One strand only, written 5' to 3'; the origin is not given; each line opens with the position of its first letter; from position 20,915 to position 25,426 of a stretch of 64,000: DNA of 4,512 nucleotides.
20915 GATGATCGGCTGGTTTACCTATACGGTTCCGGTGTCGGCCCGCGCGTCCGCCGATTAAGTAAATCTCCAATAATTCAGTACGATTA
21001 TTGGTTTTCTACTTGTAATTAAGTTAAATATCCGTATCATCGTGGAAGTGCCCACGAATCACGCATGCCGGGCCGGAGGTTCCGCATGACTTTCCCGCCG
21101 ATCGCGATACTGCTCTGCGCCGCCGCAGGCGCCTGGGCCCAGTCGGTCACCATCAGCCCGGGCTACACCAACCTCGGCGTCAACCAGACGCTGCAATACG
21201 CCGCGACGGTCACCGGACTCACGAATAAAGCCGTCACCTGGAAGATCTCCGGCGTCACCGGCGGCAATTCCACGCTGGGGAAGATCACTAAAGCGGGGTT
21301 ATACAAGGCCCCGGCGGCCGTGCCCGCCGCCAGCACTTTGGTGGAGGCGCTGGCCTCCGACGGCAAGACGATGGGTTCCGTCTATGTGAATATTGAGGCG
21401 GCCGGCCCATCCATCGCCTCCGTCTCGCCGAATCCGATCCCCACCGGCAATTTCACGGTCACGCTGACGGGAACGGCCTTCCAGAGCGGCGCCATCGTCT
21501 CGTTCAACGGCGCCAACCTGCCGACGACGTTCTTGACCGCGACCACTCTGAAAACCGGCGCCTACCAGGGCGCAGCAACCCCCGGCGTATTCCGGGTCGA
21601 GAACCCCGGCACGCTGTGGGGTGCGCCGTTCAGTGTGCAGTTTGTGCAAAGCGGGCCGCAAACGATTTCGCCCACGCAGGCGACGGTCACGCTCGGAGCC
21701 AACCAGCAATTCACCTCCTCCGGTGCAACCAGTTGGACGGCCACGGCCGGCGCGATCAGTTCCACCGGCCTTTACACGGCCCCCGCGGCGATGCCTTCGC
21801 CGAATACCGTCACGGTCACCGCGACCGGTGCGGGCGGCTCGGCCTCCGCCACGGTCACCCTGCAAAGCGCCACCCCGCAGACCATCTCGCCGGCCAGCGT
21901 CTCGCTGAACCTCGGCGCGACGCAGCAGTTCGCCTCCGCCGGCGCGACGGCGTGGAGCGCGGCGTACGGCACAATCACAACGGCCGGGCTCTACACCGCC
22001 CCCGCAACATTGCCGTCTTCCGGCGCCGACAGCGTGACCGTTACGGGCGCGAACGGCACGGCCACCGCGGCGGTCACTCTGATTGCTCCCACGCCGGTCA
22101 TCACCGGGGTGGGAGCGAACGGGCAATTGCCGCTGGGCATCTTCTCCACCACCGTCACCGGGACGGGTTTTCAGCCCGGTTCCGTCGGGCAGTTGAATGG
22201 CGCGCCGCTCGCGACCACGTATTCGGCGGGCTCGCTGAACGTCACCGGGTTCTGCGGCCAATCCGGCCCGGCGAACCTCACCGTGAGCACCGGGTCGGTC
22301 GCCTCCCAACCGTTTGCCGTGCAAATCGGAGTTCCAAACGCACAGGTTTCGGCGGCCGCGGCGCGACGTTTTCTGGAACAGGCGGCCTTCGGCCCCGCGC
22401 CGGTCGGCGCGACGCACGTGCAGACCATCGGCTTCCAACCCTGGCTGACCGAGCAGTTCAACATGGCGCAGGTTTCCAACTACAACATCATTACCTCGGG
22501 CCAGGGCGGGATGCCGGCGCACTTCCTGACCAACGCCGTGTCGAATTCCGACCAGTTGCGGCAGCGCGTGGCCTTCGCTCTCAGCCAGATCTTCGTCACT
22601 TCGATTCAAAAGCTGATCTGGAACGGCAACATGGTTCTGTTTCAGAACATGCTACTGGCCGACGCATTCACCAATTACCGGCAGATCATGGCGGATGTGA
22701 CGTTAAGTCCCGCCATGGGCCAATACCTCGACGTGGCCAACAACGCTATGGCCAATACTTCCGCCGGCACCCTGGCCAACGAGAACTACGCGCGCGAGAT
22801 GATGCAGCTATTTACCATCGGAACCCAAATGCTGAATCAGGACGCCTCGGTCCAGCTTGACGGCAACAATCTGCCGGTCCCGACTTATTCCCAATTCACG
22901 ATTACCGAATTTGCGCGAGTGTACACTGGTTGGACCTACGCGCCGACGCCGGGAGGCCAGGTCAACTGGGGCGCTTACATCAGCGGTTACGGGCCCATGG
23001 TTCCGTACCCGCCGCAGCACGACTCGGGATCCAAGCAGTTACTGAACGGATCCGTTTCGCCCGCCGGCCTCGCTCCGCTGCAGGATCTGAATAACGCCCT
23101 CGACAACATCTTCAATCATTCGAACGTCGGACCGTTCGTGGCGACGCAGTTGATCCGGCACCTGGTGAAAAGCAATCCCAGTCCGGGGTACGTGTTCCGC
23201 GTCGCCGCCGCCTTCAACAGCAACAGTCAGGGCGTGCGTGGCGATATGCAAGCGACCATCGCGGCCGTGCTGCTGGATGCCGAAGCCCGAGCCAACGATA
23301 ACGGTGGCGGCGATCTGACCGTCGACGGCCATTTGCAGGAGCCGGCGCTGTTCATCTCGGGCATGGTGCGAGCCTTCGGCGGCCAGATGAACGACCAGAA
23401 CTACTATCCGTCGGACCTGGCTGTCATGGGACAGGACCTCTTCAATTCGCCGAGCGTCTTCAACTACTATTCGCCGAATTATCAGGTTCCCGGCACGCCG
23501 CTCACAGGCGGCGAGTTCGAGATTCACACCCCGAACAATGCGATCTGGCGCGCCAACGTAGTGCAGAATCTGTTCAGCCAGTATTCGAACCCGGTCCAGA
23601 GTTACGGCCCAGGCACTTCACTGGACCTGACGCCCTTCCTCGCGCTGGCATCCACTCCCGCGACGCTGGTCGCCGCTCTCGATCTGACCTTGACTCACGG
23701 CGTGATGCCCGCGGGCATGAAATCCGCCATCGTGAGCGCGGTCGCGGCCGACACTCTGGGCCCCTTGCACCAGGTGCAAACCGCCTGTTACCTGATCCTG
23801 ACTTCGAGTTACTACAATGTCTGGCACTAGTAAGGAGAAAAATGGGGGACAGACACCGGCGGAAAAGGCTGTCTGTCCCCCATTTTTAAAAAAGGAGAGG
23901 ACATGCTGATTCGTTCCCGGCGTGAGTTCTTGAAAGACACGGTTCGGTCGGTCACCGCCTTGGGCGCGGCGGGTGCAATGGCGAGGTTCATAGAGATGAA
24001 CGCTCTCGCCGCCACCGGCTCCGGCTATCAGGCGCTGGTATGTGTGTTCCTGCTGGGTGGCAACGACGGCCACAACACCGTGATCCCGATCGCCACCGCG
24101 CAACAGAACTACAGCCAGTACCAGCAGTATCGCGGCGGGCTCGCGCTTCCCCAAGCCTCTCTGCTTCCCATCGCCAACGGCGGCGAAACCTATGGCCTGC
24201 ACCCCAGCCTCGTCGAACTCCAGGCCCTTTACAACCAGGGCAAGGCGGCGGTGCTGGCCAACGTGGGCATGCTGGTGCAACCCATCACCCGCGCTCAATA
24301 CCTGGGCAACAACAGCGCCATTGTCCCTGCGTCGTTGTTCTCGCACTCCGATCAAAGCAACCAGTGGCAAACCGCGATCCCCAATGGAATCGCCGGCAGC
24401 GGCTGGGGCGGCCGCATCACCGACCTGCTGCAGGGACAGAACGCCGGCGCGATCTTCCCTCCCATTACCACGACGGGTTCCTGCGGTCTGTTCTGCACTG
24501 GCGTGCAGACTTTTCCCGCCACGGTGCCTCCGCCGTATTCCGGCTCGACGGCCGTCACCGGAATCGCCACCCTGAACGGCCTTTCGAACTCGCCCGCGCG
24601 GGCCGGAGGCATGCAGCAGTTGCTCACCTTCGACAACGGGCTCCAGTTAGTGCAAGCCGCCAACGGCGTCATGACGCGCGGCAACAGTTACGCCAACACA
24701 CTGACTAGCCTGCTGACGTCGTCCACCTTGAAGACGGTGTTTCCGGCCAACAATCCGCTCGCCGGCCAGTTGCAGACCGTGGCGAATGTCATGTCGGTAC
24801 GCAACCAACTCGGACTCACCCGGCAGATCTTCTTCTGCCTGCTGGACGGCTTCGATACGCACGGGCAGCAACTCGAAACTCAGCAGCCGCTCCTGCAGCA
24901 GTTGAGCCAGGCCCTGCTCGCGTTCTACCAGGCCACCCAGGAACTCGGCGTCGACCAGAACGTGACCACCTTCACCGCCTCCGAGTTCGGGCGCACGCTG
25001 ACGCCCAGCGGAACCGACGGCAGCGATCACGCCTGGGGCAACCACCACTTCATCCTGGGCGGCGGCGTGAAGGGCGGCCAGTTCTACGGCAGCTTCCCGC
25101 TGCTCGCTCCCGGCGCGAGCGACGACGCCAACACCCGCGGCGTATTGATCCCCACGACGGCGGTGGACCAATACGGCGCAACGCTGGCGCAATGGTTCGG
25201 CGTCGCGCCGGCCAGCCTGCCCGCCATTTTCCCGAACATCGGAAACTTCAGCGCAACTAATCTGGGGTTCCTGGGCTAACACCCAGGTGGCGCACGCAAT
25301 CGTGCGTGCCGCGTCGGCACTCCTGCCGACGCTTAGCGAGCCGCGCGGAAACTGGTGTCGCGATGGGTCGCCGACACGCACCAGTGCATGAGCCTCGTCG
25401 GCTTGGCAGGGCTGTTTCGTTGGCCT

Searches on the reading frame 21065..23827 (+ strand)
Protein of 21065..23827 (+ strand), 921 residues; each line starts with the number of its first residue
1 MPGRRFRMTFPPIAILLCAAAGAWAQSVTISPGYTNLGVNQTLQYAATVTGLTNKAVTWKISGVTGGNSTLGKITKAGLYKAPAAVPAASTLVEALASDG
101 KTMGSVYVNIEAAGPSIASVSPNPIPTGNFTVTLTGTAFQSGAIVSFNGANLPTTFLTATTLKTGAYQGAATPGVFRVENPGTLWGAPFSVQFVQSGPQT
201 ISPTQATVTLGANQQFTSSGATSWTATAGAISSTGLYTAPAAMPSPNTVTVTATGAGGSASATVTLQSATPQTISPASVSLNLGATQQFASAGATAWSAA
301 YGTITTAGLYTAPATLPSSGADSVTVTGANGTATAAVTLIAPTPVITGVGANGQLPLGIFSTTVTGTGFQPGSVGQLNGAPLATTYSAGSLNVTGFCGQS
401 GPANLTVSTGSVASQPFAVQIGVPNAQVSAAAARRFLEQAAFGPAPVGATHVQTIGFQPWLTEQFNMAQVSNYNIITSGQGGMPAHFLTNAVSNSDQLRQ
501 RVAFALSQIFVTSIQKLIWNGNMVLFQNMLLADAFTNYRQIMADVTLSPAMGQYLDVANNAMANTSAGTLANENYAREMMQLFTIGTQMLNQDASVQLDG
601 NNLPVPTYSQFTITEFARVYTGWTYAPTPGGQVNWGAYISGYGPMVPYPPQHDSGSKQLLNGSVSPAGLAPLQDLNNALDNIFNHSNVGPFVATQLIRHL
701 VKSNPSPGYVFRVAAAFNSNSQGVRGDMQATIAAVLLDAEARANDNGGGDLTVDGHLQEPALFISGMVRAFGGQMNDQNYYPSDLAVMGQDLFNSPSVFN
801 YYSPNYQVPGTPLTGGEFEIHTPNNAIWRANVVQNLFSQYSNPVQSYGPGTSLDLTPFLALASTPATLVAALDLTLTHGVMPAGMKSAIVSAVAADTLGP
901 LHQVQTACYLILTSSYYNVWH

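Call 5: search_protein_families(library=pfam, proteins=[window:21065-23827:+], max_evalue=0.1)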
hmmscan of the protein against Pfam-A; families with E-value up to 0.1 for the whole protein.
window:21065-23827:+ (921 aa): 1 family
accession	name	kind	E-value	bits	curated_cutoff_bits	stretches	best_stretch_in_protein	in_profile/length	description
PF08811.16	DUF1800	-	3.1e-72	244.5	26.1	1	435-918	1-418/419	Protein of unknown function (DUF1800)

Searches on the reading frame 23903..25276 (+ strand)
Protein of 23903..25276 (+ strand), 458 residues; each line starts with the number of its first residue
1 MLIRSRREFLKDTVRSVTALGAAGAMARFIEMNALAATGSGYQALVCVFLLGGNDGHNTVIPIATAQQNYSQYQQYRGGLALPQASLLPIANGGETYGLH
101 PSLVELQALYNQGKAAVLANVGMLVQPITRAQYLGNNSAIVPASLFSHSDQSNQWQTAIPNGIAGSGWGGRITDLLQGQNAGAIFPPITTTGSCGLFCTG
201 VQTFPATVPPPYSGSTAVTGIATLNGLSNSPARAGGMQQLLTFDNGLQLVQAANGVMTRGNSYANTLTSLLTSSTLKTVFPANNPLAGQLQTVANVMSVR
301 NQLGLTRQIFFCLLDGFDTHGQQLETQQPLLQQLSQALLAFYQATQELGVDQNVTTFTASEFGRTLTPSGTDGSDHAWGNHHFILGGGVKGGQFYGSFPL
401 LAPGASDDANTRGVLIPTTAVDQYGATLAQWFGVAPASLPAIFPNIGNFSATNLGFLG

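Call 5: search_protein_families(library=pfam, proteins=[window:23903-25276:+], max_evalue=0.1)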
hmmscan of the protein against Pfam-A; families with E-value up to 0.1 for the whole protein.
window:23903-25276:+ (458 aa): 2 families
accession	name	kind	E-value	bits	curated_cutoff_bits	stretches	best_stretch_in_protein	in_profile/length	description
PF07394.17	DUF1501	-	2.1e-33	116.5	27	1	43-409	2-347/390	Protein of unknown function (DUF1501)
PF02465.23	FliD_N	-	0.089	13.9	24.8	0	318-360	24-66/97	Flagellar hook-associated protein 2 N-terminus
